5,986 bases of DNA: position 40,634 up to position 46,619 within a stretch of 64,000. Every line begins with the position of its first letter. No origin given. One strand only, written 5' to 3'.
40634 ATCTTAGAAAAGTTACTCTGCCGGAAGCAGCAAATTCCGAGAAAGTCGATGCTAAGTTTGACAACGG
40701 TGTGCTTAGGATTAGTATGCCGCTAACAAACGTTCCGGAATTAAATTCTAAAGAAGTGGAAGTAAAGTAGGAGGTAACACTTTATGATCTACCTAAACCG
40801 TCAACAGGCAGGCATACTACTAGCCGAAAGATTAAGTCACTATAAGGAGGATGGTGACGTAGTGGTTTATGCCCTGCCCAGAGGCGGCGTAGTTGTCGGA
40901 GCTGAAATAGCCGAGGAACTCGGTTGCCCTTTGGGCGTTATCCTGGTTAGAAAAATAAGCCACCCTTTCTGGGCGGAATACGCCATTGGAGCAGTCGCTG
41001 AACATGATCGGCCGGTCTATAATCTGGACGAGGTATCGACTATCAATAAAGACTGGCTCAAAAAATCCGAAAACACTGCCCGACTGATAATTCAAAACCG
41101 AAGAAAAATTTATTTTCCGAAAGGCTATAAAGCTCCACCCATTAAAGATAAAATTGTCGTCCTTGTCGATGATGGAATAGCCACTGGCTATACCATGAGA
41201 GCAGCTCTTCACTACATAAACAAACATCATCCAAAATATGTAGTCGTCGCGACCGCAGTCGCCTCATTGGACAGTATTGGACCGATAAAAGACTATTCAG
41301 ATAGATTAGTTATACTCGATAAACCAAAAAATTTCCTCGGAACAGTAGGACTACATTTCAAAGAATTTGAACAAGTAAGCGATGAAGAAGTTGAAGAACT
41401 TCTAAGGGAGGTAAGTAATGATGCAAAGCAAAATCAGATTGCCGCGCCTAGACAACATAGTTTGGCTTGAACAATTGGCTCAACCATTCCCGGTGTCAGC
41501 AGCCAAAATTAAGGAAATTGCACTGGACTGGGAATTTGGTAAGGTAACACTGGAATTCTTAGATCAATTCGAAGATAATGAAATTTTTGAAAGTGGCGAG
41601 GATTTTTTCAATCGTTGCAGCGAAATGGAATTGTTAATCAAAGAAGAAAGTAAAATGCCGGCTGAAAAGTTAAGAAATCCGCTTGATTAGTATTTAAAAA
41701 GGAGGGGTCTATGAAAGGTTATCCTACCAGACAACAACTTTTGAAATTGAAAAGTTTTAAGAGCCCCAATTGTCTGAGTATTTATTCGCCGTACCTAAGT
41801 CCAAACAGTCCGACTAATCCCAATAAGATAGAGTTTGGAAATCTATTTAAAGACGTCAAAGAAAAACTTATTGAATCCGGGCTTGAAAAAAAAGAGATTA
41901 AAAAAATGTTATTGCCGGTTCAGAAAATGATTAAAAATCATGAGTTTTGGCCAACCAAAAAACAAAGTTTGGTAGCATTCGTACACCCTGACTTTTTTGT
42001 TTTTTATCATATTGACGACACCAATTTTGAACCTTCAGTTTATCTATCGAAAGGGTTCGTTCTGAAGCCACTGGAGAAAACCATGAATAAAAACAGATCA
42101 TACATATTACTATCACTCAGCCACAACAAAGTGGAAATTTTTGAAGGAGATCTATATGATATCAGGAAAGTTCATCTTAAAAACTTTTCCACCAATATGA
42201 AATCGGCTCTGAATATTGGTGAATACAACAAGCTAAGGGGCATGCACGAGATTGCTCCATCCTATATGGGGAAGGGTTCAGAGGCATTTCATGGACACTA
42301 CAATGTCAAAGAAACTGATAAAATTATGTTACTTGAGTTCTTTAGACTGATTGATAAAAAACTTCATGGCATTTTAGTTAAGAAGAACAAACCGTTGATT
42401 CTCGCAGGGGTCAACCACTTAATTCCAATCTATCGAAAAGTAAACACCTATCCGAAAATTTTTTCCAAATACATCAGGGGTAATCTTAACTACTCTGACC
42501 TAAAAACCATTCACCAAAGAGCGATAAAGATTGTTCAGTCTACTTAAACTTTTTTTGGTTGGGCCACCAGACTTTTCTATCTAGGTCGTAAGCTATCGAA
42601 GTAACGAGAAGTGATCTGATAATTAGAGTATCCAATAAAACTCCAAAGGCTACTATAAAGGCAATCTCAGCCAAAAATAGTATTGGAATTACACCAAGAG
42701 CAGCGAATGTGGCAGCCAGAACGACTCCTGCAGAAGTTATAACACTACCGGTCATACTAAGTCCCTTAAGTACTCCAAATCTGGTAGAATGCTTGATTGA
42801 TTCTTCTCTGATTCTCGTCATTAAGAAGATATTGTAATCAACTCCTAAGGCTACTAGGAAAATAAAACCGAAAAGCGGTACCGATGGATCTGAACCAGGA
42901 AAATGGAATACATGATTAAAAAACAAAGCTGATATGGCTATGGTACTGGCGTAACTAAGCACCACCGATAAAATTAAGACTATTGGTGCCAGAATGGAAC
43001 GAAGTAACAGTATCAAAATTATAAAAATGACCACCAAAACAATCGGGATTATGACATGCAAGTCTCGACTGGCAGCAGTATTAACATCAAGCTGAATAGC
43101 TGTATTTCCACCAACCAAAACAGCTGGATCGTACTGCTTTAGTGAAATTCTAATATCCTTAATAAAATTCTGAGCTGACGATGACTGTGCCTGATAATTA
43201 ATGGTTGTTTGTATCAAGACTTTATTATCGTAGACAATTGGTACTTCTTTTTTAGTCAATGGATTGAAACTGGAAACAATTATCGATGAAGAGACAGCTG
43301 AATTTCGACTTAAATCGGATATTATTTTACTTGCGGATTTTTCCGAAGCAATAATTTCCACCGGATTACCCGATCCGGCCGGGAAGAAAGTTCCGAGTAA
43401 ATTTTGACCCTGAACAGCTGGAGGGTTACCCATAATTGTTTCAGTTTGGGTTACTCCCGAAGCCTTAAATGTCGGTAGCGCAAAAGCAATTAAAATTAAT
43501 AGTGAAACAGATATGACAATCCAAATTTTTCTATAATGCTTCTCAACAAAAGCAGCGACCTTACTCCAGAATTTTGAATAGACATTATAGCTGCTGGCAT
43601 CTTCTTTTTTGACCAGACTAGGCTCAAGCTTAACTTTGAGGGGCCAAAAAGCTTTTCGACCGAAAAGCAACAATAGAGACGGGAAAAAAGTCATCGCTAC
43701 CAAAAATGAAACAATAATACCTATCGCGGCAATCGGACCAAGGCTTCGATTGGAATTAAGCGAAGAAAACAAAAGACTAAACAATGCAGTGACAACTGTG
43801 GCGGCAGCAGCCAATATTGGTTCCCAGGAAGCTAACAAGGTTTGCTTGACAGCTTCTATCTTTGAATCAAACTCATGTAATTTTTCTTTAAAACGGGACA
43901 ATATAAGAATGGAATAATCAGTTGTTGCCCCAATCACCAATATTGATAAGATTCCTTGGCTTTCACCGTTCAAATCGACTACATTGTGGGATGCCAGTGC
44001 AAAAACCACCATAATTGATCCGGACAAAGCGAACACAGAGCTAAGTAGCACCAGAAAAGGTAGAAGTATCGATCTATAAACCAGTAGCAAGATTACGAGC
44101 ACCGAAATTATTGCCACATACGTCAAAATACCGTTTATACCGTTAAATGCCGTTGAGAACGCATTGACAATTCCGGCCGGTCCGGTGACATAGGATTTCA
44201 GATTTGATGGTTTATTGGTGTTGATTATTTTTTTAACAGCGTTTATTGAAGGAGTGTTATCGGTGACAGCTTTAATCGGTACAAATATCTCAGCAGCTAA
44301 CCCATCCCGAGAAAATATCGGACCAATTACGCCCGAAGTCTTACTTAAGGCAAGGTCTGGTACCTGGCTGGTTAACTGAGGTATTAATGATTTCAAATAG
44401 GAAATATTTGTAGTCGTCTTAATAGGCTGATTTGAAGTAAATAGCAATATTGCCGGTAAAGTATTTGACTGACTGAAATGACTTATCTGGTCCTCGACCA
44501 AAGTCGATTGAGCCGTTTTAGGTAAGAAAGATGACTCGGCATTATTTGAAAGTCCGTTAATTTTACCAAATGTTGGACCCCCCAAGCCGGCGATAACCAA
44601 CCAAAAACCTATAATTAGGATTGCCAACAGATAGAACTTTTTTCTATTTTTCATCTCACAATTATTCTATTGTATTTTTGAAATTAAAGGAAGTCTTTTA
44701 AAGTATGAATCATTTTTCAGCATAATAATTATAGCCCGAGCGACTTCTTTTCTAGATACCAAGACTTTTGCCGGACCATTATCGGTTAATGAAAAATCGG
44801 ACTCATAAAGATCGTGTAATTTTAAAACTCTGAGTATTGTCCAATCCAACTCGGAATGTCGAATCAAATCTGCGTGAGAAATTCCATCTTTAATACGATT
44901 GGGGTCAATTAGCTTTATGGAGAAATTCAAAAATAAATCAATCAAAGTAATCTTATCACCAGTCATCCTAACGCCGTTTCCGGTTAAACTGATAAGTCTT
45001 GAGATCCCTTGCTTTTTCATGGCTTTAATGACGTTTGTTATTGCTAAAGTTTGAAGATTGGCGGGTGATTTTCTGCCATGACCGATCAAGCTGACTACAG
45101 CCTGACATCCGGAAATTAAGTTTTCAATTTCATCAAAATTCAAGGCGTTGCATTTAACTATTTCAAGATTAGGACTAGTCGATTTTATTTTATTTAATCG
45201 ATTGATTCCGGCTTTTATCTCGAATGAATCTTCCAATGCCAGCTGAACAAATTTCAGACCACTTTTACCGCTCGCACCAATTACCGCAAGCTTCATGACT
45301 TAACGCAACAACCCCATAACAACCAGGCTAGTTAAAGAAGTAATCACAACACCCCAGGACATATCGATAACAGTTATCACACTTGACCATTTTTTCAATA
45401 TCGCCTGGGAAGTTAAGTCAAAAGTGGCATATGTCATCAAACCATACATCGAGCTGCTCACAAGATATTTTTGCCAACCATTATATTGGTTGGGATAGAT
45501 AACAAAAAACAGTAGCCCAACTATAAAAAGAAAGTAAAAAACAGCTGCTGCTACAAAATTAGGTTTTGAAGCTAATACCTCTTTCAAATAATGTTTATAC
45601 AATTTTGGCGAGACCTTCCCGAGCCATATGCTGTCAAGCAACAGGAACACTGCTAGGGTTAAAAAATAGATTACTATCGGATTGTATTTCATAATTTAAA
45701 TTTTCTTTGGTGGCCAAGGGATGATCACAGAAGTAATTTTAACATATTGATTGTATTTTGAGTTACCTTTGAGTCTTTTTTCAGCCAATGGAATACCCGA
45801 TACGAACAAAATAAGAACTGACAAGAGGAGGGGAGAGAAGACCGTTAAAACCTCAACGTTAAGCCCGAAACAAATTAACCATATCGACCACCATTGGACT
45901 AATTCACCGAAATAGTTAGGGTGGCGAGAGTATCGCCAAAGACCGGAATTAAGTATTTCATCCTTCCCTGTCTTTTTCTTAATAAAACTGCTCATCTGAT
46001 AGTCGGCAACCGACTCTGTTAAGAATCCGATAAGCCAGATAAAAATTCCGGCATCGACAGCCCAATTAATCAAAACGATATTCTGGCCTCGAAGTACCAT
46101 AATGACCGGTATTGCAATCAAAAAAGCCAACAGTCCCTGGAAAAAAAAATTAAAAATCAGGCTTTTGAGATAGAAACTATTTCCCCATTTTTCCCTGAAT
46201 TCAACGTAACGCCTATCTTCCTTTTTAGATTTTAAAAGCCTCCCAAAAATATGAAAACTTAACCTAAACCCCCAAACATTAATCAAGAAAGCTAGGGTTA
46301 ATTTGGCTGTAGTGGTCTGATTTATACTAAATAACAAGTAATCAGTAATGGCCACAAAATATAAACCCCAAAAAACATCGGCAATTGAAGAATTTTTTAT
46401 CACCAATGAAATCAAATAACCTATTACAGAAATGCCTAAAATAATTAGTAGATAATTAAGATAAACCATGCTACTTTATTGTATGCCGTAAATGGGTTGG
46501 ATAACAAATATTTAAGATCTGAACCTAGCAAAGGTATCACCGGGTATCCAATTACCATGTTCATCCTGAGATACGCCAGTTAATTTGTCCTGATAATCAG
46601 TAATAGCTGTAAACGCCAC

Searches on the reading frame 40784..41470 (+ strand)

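Call 84: search_protein_families(library=pfam, max_evalue=0.001, proteins=[window:40784-41470:+])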
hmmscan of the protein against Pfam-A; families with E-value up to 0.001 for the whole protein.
window:40784-41470:+ (228 aa): 2 families
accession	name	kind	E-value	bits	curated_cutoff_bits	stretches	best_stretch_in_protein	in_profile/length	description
PF00156.33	Pribosyltran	-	1.3e-17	64.1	26.3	1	13-183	18-146/158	Phosphoribosyl transferase domain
PF15609.12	PRTase_2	-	0.0007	19.6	28.8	0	122-159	119-156/188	Phosphoribosyl transferase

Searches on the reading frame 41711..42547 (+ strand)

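Call 84: search_protein_families(library=pfam, max_evalue=0.001, proteins=[window:41711-42547:+])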
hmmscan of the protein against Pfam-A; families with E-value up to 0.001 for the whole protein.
window:41711-42547:+ (278 aa): 5 families
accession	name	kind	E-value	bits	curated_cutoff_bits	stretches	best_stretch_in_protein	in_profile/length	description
PF18849.6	baeRF_family7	-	8.4e-34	117.2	27.2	1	131-277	1-144/144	Bacterial archaeo-eukaryotic release factor family 7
PF18848.6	baeRF_family6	-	4.8e-26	92.3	27.5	1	130-276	2-148/149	Bacterial archaeo-eukaryotic release factor family 6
PF18845.6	baeRF_family3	-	2.8e-22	80.3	31.5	1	131-277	2-131/168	Bacterial archaeo-eukaryotic release factor family 3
PF18851.6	baeRF_family8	-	7.8e-16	58.7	27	1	130-262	3-120/141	Bacterial archaeo-eukaryotic release factor family 8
PF18855.6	baeRF_family11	-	1.4e-13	51.8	27.2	1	192-274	50-132/139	Bacterial archaeo-eukaryotic release factor family 11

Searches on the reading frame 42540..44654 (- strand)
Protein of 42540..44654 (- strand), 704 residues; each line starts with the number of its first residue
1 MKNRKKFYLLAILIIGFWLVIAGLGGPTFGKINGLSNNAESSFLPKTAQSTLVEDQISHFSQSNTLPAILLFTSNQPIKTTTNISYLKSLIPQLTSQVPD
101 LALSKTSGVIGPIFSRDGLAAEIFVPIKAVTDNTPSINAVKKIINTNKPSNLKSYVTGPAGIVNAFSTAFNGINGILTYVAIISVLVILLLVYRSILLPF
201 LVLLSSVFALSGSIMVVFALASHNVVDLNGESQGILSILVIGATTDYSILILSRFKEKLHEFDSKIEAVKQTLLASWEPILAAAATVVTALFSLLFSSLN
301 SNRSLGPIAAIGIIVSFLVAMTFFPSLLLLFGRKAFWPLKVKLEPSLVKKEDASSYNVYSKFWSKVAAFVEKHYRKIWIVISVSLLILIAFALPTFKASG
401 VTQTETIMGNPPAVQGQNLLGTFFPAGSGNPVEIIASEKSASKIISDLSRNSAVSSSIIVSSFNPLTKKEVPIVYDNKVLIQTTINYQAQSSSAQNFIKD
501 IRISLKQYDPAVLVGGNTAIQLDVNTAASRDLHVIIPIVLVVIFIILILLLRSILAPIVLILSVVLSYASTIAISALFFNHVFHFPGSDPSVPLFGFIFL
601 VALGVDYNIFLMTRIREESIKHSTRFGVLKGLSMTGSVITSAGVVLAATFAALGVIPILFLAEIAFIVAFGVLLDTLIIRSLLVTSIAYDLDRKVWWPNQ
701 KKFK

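Call 84: search_protein_families(library=pfam, max_evalue=0.001, proteins=[window:42540-44654:-])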
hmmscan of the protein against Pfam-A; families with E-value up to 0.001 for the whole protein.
window:42540-44654:- (704 aa): 2 families
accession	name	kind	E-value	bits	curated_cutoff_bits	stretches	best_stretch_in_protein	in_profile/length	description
PF03176.21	MMPL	-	6.9e-107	357.7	20.5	2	43-372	2-328/333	MMPL family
PF00873.25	ACR_tran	-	1.3e-06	26.9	28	1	158-331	849-1020/1021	AcrB/AcrD/AcrF family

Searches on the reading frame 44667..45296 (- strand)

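Call 84: search_protein_families(library=pfam, max_evalue=0.001, proteins=[window:44667-45296:-])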
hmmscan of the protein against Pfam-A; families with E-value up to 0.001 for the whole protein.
window:44667-45296:- (209 aa): 3 families
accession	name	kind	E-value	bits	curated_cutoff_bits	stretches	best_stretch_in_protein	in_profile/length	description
PF13460.12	NAD_binding_10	-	4.5e-28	98.8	27.2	1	7-195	1-183/184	NAD(P)H-binding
PF05368.20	NmrA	-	9.8e-08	32.4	27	1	2-102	4-103/298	NmrA-like family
PF01370.27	Epimerase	-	0.00047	20.1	20.9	1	5-104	3-113/240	NAD dependent epimerase/dehydratase family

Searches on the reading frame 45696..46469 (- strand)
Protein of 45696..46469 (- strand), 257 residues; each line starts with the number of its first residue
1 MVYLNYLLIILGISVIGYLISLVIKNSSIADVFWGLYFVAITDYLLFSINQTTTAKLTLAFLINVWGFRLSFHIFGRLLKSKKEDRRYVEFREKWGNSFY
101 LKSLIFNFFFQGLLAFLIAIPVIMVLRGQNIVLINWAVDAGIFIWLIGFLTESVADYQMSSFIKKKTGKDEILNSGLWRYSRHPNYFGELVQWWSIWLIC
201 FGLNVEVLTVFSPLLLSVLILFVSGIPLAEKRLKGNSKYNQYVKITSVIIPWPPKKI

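Call 84: search_protein_families(library=pfam, max_evalue=0.001, proteins=[window:45696-46469:-])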
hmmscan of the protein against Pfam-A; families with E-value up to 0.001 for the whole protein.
window:45696-46469:- (257 aa): 5 families
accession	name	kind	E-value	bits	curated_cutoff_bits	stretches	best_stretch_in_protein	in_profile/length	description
PF06966.17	DUF1295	-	4.5e-61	206.8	20.4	1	18-245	2-234/235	Protein of unknown function (DUF1295)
PF02544.21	Steroid_dh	-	1e-06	29.3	22.6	1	104-225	8-124/150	3-oxo-5-alpha-steroid 4-dehydrogenase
PF01222.22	ERG4_ERG24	-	4.3e-06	26.2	27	1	159-245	339-422/432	Ergosterol biosynthesis ERG4/ERG24 family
PF04140.19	ICMT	-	4e-05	24.4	24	1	170-226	33-86/95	Isoprenylcysteine carboxyl methyltransferase (ICMT) family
PF04191.18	PEMT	-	0.00037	21.3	25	1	160-222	33-92/105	Phospholipid methyltransferase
